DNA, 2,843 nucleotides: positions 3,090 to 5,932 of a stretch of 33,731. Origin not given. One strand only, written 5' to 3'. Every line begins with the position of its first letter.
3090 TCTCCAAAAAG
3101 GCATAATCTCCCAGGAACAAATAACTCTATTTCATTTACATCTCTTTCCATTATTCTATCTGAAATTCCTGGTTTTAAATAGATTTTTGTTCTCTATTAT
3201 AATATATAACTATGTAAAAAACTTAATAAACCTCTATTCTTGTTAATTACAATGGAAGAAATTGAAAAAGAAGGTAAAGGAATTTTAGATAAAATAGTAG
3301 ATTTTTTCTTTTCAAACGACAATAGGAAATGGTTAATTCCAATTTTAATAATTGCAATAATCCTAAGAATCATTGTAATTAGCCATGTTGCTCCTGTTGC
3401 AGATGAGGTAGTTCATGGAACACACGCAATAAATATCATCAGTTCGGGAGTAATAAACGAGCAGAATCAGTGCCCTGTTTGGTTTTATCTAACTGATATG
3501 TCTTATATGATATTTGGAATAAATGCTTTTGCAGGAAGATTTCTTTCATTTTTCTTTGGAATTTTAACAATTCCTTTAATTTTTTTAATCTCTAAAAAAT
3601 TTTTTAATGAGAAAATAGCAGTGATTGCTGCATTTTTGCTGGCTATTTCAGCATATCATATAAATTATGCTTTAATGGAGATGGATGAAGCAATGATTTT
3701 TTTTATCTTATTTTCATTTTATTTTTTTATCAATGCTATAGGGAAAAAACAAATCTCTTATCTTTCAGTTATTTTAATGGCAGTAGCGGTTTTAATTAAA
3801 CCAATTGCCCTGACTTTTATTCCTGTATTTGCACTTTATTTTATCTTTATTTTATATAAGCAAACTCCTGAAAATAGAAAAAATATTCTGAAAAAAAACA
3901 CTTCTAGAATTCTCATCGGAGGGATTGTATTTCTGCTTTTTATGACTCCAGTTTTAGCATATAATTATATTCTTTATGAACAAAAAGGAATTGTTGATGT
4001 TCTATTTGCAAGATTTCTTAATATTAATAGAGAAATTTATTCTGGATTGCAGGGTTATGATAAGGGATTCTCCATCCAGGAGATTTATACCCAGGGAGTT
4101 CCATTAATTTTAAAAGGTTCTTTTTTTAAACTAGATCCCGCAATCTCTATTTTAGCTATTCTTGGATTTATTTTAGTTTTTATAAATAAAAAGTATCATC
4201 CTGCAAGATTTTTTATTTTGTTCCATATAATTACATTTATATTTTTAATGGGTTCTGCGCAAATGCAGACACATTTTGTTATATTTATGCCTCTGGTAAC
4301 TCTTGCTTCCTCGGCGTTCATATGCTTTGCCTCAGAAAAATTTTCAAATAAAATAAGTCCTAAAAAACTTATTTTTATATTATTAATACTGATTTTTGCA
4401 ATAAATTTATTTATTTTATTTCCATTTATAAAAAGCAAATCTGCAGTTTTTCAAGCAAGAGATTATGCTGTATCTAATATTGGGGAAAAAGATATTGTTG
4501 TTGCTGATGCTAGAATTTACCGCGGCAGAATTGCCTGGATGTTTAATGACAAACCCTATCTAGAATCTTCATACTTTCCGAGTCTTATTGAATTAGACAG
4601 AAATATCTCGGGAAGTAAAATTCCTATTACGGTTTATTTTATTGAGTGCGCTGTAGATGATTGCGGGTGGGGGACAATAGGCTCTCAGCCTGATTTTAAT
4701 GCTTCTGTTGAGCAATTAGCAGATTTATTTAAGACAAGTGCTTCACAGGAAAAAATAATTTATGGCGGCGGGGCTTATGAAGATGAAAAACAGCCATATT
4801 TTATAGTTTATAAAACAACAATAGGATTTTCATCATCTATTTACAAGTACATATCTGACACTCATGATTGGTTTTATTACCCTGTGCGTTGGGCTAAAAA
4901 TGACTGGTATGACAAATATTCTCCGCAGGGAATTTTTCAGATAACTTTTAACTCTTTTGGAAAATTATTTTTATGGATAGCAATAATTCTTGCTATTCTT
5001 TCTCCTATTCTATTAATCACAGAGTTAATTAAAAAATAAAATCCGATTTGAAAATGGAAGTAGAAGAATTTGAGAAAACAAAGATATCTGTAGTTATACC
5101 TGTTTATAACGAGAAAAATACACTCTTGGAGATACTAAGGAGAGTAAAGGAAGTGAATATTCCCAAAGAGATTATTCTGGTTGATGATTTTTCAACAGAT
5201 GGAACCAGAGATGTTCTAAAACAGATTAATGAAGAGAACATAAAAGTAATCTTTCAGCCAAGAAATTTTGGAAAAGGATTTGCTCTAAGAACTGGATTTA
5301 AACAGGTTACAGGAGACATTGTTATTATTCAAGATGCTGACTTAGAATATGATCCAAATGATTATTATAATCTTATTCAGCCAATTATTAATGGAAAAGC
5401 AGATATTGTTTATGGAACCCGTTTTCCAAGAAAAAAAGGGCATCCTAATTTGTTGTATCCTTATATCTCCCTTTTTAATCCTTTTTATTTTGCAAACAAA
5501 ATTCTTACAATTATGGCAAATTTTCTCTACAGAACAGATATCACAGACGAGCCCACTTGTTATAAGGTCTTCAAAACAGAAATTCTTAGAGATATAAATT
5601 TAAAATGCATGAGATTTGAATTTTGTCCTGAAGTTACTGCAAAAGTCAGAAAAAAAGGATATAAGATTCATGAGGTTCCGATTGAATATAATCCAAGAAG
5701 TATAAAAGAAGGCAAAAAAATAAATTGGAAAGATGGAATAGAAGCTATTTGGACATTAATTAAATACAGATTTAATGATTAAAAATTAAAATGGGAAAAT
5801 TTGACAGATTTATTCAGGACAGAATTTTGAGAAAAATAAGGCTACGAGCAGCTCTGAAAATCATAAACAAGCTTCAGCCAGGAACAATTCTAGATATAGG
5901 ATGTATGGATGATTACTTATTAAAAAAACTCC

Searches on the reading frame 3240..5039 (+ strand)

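Call 57: search_protein_families(library=pfam, max_evalue=0.00001, proteins=[window:3240-5039:+])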
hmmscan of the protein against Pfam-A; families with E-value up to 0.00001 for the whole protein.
window:3240-5039:+ (599 aa): 1 family
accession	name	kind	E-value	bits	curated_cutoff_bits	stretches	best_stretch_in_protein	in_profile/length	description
PF13231.12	PMT_2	-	3.8e-15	56.9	26.1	1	77-240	2-159/160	Dolichyl-phosphate-mannose-protein mannosyltransferase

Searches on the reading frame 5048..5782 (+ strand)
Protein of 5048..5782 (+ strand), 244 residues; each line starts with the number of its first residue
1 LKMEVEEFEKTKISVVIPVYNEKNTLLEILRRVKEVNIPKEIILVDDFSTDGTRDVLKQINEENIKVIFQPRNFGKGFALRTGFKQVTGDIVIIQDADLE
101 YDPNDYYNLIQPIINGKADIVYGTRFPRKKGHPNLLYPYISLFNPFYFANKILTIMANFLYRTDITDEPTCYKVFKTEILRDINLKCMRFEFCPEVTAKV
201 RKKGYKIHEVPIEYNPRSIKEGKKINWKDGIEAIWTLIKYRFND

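Call 57: search_protein_families(library=pfam, max_evalue=0.00001, proteins=[window:5048-5782:+])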
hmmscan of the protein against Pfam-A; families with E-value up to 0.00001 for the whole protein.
window:5048-5782:+ (244 aa): 3 families
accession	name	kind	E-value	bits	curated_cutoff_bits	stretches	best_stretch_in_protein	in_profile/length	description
PF00535.33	Glycos_transf_2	-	8.3e-37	127.1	23.3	1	14-182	1-166/168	Glycosyl transferase family 2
PF13641.12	Glyco_tranf_2_3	-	3.6e-10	40.7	27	1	13-99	3-97/230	Glycosyltransferase like family 2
PF10111.15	Glyco_tranf_2_2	-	9.9e-08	32.2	27.3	1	14-108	1-100/276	Glycosyltransferase like family 2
